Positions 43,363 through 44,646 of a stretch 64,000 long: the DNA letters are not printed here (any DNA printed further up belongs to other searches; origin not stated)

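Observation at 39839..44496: Four-gene MotA/ExbB-like + ExbD-like + large membrane protein + tandem FGE-sulfatase operon: candidate undescribed proton-motor-coupled envelope system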

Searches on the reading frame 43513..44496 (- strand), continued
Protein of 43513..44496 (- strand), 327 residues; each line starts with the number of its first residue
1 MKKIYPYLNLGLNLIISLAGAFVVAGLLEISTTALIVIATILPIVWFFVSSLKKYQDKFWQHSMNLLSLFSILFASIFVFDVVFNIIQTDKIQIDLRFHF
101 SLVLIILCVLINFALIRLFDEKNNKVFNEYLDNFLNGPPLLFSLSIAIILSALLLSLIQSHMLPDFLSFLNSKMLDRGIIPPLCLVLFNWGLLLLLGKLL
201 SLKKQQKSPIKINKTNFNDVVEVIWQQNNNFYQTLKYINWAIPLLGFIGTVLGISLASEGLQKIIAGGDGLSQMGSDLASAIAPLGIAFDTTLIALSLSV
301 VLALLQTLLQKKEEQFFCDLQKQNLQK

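Call 81: search_protein_families(library=pfam, proteins=[L076:300-1622:+, L076:1685-3574:+, L076:3687-4319:+, L076:5136-7448:+, L076:12684-13070:-, L076:14267-15967:+, L076:7650-8648:+, L076:8641-9153:+, L076:9137-10708:+, L076:10692-12143:+], max_evalue=0.001)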
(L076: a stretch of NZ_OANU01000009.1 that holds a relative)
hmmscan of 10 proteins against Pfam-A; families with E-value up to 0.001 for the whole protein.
L076:300-1622:+ (441 aa): 2 families
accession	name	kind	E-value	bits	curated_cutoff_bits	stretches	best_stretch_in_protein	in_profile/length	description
PF03605.20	DcuA_DcuB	-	2.8e-147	490.9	27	1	10-372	1-368/368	Anaerobic c4-dicarboxylate membrane transporter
PF03600.22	CitMHS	-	2.8e-05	23.8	31.9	1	27-384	23-334/336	Citrate transporter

L076:1685-3574:+ (630 aa): 6 families
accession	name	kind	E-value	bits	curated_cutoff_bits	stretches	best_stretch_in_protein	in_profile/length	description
PF02683.22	DsbD_TM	-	6.4e-85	284.3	27.1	1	219-435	2-219/219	Cytochrome C biogenesis protein transmembrane domain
PF11412.14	DsbD_N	-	9.9e-29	100.2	25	1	65-175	2-117/119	Thiol:disulfide interchange protein DsbD, N-terminal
PF13899.12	Thioredoxin_7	-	4.9e-16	59.1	27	1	513-594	3-81/83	Thioredoxin-like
PF13098.12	Thioredoxin_2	-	1.3e-11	45.2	27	1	523-619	1-104/104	Thioredoxin-like domain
PF13386.12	DsbD_2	-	6e-10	39.8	24.9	1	225-419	2-193/199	Cytochrome C biogenesis protein transmembrane region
PF00085.26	Thioredoxin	-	8.3e-09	35.8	23.5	1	517-618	11-100/103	Thioredoxin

L076:3687-4319:+ (211 aa): 2 families
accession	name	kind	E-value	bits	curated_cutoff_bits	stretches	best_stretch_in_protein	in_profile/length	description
PF00072.30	Response_reg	-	2.3e-21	76.5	30.2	1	7-119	1-110/111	Response regulator receiver domain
PF00196.25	GerE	-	4.6e-20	71.4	23.5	1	149-203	2-56/57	Bacterial regulatory proteins, luxR family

L076:5136-7448:+ (771 aa): 2 families
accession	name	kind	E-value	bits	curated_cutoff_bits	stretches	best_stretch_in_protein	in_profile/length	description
PF00563.25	EAL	-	4.6e-67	226.3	31.3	1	523-757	2-236/236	EAL domain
PF00990.26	GGDEF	-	2e-37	128.9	23.8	1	339-502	1-160/161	Diguanylate cyclase, GGDEF domain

L076:12684-13070:- (129 aa): 1 family
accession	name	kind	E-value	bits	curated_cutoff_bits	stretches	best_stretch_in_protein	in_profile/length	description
PF16549.10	T2SSS_2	-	2.7e-07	31.1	25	1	35-121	4-92/104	Type II secretion system (T2SS) pilotin, S protein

L076:14267-15967:+ (567 aa): 1 family
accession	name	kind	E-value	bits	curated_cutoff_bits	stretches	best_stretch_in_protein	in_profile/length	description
PF00474.23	SSF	-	1.8e-52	179.1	22.8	2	33-302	1-259/406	Sodium:solute symporter family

L076:7650-8648:+ (333 aa): 1 family
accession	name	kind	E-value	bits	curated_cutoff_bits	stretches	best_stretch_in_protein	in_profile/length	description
PF01618.21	MotA_ExbB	-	7.4e-06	26.2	22.9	1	219-316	31-119/127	MotA/TolQ/ExbB proton channel family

L076:8641-9153:+ (171 aa): 0 families

L076:9137-10708:+ (524 aa): 0 families

L076:10692-12143:+ (484 aa): 1 family
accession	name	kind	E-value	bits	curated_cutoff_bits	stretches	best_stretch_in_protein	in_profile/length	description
PF03781.23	FGE-sulfatase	-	1.9e-39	136.3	23.3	2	73-252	27-254/255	Sulfatase-modifying factor enzyme 1-like domain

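Call 88: search_protein_families(library=pfam, proteins=[L005:11338-12897:+, L005:12897-14339:+, L015:8844-9866:+, L015:9947-10930:+, L015:10961-11941:+, L015:5821-7680:+, L081:9190-10050:+, L081:10132-10608:+, L081:6397-7251:+], max_evalue=0.001)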
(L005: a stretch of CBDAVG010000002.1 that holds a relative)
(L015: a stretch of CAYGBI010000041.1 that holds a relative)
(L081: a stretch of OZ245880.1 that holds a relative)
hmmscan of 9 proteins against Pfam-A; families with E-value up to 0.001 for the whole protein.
L005:11338-12897:+ (520 aa): 1 family
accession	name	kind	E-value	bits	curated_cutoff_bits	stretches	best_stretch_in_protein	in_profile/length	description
PF01425.27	Amidase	-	9.3e-154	513.2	27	1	56-496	1-444/445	Amidase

L005:12897-14339:+ (481 aa): 2 families
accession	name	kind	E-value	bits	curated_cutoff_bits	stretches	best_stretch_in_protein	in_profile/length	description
PF02934.20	GatB_N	-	4.1e-111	371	23.4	1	9-292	2-277/277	GatB/GatE catalytic domain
PF02637.23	GatB_Yqey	-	3.6e-46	157.1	27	1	331-479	1-148/148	GatB domain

L015:8844-9866:+ (341 aa): 1 family
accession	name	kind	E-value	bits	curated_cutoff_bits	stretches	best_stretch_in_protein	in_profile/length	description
PF04754.18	Transposase_31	-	7e-16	58.9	21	1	3-142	3-130/203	Putative transposase, YhgA-like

L015:9947-10930:+ (328 aa): 3 families
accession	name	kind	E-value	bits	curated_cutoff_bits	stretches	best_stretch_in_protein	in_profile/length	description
PF00676.26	E1_dh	-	1.9e-84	283.6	22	1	20-320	1-300/300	Dehydrogenase E1 component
PF02775.26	TPP_enzyme_C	-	1.6e-08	34.9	21.9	1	118-241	25-150/151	Thiamine pyrophosphate enzyme, C-terminal TPP binding domain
PF00456.26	Transketolase_N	-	0.0002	20.9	22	1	139-244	140-243/334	Transketolase, thiamine diphosphate binding domain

L015:10961-11941:+ (327 aa): 3 families
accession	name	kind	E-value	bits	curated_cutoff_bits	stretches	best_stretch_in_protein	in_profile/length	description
PF02780.25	Transketolase_C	-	1.7e-42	144.7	25.9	1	195-317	1-124/124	Transketolase, C-terminal domain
PF02779.29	Transket_pyr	-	1.2e-36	126.5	27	1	5-180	2-173/174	Transketolase, pyrimidine binding domain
PF17147.9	PFOR_II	-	0.00021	22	27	1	204-283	1-79/102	Pyruvate:ferredoxin oxidoreductase core domain II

L015:5821-7680:+ (620 aa): 4 families
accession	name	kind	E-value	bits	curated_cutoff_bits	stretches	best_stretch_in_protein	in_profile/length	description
PF00685.33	Sulfotransfer_1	-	3.7e-14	53.2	22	1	375-572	3-182/255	Sulfotransferase domain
PF13692.12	Glyco_trans_1_4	-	6.5e-11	43.1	27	1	193-300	30-137/142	Glycosyl transferases group 1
PF13469.12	Sulfotransfer_3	-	3.4e-10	41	27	1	376-571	2-212/216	Sulfotransferase family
PF00534.26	Glycos_transf_1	-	8.5e-08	32.4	26.4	1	220-301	73-154/172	Glycosyl transferases group 1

L081:9190-10050:+ (287 aa): 1 family
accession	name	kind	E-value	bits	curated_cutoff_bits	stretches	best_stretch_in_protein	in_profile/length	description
PF12784.13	PDDEXK_2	-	1.7e-48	165.8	27.4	1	6-237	1-229/229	PD-(D/E)XK nuclease family transposase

L081:10132-10608:+ (159 aa): 2 families
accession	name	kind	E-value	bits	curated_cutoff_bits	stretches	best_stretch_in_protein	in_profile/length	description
PF12680.13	SnoaL_2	-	1.3e-10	42.2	27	1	27-130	1-102/102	SnoaL-like domain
PF07366.18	SnoaL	-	7.5e-10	39.1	28.4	1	26-136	2-119/126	SnoaL-like polyketide cyclase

L081:6397-7251:+ (285 aa): 1 family
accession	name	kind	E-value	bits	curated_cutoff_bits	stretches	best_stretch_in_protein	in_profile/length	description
PF02110.20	HK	-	9.2e-73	245.1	27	1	18-270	1-246/247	Hydroxyethylthiazole kinase family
